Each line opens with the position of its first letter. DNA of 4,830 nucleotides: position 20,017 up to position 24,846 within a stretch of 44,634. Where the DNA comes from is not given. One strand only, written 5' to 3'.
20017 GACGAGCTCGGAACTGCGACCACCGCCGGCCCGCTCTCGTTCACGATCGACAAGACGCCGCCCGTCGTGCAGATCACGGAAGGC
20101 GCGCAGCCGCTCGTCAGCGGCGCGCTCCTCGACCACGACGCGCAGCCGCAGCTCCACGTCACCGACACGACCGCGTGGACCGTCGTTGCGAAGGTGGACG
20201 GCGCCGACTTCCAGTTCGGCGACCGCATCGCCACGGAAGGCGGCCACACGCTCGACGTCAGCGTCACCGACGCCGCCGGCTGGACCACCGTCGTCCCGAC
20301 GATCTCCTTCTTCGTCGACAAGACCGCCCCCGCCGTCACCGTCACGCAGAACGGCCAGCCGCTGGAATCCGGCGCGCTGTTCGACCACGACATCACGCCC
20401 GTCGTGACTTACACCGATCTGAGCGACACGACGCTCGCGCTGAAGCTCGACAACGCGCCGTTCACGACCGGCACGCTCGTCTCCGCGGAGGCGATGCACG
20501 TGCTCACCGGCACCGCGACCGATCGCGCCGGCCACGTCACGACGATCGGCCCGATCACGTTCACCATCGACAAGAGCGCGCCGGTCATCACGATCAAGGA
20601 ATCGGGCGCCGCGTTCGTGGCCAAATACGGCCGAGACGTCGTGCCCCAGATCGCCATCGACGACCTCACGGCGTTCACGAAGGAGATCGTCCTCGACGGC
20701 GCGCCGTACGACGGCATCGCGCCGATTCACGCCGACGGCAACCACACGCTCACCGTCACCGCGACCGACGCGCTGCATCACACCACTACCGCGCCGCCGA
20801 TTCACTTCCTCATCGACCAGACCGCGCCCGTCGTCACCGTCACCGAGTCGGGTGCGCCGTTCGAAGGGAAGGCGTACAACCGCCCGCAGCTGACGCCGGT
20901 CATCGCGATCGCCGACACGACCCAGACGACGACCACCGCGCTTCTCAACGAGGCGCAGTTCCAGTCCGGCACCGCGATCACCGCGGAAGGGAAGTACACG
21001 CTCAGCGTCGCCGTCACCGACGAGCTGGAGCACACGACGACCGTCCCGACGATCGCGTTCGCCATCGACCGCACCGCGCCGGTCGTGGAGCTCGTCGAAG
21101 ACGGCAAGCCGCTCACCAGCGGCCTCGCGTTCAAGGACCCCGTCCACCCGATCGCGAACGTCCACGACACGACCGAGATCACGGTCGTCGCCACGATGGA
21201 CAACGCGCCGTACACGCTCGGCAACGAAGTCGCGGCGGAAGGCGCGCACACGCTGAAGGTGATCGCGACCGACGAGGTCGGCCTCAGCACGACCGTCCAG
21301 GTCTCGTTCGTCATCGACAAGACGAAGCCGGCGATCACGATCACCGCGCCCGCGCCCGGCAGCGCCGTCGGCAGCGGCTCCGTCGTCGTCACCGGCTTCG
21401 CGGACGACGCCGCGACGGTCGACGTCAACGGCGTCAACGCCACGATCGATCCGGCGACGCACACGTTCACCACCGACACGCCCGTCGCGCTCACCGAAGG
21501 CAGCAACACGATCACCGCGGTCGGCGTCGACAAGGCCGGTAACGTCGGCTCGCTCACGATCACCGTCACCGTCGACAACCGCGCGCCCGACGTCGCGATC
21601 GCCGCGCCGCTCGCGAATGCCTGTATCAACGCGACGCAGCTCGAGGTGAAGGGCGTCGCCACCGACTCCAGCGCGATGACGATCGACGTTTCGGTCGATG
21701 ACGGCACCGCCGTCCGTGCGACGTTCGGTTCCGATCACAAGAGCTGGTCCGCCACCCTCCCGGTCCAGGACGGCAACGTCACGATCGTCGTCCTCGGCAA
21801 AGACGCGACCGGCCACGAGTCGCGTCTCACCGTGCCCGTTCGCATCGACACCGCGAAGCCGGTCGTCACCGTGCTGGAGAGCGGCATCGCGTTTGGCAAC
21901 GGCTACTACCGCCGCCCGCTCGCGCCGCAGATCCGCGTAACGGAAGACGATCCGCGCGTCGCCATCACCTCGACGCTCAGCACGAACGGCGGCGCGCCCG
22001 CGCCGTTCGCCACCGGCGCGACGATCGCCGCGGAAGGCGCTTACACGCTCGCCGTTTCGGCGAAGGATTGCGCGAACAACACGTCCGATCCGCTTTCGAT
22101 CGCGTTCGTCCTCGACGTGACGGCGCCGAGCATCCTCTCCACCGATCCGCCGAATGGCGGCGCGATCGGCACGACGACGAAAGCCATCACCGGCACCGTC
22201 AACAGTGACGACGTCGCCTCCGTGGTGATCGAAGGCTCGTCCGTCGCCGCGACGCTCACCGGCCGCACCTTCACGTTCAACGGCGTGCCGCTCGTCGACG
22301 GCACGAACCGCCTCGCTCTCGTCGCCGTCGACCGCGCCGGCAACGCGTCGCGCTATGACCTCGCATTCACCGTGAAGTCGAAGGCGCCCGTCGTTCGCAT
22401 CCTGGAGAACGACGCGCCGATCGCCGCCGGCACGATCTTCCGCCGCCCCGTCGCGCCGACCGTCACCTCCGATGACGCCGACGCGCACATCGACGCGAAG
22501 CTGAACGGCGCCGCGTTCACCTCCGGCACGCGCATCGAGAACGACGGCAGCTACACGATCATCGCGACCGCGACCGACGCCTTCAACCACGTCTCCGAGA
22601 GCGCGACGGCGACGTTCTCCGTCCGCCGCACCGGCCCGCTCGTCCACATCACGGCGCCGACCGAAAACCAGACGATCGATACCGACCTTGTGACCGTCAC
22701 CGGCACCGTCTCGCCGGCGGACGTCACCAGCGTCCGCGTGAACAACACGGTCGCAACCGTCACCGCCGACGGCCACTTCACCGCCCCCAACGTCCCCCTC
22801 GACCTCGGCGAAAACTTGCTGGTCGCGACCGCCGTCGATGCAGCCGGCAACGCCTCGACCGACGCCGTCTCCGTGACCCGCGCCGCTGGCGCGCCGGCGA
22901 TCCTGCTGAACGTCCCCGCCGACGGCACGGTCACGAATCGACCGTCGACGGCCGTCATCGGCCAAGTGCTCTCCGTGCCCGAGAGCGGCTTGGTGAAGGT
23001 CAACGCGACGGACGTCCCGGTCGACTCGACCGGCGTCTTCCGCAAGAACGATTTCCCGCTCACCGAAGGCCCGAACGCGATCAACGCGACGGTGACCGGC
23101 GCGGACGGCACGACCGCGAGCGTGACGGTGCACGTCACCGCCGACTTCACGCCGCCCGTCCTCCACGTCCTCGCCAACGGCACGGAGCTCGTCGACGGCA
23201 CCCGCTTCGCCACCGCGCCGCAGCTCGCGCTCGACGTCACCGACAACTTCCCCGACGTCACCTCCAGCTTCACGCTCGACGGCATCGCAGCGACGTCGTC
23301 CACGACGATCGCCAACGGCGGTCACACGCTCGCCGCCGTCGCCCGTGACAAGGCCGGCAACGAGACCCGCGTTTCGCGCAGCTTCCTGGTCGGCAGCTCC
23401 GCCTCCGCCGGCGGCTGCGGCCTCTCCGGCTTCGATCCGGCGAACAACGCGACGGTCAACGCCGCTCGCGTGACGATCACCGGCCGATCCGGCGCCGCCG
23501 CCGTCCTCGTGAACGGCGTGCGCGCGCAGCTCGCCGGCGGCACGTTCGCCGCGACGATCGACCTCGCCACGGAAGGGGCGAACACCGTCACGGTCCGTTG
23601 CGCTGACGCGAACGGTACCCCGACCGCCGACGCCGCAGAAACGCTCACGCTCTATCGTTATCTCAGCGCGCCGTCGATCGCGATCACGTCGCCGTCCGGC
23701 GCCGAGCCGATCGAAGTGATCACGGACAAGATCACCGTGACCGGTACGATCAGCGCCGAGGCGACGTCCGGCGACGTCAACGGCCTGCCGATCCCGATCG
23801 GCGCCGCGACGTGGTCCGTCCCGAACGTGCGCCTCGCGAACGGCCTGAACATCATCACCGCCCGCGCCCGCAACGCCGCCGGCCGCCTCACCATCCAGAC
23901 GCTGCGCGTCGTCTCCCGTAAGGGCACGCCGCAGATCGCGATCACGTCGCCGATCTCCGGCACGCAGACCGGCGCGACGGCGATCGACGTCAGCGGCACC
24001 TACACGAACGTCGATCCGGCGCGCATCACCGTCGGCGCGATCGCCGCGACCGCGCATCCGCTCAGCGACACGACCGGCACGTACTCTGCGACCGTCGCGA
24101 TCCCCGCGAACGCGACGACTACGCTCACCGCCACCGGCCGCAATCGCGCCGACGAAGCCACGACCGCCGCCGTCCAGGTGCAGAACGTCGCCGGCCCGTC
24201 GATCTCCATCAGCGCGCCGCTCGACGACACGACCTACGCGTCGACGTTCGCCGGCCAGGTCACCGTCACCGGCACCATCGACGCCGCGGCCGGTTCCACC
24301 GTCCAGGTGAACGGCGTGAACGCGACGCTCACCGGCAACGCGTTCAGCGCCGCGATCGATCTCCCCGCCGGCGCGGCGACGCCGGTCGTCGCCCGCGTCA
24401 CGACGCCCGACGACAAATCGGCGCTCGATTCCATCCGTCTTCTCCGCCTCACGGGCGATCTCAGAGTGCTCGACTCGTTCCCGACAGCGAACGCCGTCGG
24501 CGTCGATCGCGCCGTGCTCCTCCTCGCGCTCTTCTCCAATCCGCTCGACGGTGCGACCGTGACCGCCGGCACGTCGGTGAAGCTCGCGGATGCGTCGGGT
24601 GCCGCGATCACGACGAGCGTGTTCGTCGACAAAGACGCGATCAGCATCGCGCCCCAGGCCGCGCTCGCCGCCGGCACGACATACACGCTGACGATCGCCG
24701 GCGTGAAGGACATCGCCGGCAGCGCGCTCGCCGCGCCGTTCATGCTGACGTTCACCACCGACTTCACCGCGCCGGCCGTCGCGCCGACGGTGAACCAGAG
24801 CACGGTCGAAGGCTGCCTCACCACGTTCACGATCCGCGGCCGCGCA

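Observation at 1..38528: Translationally coupled operon of two giant surface proteins (>4,925 aa and 7,550 aa), a small secreted protein and a toxin/immunity tip: candidate undescribed RHS delivery apparatus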

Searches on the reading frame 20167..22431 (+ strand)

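Call 7: search_protein_families(library=pfam, proteins=[window:20167-22431:+], max_evalue=0.01)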
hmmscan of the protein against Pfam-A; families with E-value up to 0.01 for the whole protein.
window:20167-22431:+ (755 aa): 7 families
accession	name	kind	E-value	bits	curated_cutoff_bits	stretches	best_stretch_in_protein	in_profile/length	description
PF19077.6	Big_13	-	4.9e-31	107.7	27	3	669-736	26-100/102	Bacterial Ig-like domain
PF13750.12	Big_3_3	-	2.2e-19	70.1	27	2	272-324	12-64/157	Bacterial Ig-like domain (group 3)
PF09136.16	Glucodextran_B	-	1.4e-15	57.4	27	3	388-470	1-82/83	Glucodextranase, domain B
PF20164.4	GspA_SrpA_N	-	4.3e-06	27.6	27.4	0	343-385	71-113/117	GspA/SrpA SigLec-like domain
PF06835.18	LptC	-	0.0002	21.5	21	1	404-454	105-155/175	Lipopolysaccharide-assembly, LptC-related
PF10648.15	Gmad2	-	0.00079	20.1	25.7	0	390-413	2-24/86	Immunoglobulin-like domain of bacterial spore germination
PF12245.14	Big_3_2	-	0.0014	19.2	23.3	0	27-52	97-122/122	Bacterial Ig-like domain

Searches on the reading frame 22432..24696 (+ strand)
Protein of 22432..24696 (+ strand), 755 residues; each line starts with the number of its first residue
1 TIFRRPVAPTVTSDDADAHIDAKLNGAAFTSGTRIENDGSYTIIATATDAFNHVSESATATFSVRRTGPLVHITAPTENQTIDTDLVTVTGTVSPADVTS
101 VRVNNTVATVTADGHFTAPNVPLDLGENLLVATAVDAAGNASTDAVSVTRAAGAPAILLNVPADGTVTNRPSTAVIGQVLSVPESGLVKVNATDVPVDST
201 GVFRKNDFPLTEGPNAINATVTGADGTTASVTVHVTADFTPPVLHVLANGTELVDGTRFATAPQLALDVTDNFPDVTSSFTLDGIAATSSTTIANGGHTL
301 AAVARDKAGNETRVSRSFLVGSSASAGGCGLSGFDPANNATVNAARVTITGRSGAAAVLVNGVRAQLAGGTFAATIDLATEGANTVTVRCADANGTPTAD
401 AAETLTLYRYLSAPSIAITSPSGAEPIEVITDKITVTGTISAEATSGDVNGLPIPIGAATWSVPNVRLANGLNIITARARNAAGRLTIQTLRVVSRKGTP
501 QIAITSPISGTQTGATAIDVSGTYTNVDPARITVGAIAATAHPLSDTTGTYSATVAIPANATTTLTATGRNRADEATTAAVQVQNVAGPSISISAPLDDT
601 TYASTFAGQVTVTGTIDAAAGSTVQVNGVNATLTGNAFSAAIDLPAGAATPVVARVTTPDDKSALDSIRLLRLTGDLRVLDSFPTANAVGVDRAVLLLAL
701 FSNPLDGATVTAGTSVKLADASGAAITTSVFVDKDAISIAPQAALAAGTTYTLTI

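Call 7: search_protein_families(library=pfam, proteins=[window:22432-24696:+], max_evalue=0.01)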
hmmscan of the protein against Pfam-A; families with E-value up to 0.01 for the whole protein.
window:22432-24696:+ (755 aa): 5 families
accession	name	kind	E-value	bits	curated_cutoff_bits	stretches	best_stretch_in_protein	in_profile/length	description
PF09136.16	Glucodextran_B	-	2.8e-49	165.4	27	6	69-150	1-81/83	Glucodextranase, domain B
PF13205.12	Big_5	-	6.6e-10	40.1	23.6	1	677-755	5-83/105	Bacterial Ig-like domain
PF19077.6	Big_13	-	1.5e-06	29.1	27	1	87-148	29-98/102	Bacterial Ig-like domain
PF13750.12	Big_3_3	-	0.0024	18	27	0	216-287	20-91/157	Bacterial Ig-like domain (group 3)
PF17936.7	Big_6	-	0.0046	17.6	27.6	1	78-145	6-77/83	Bacterial Ig domain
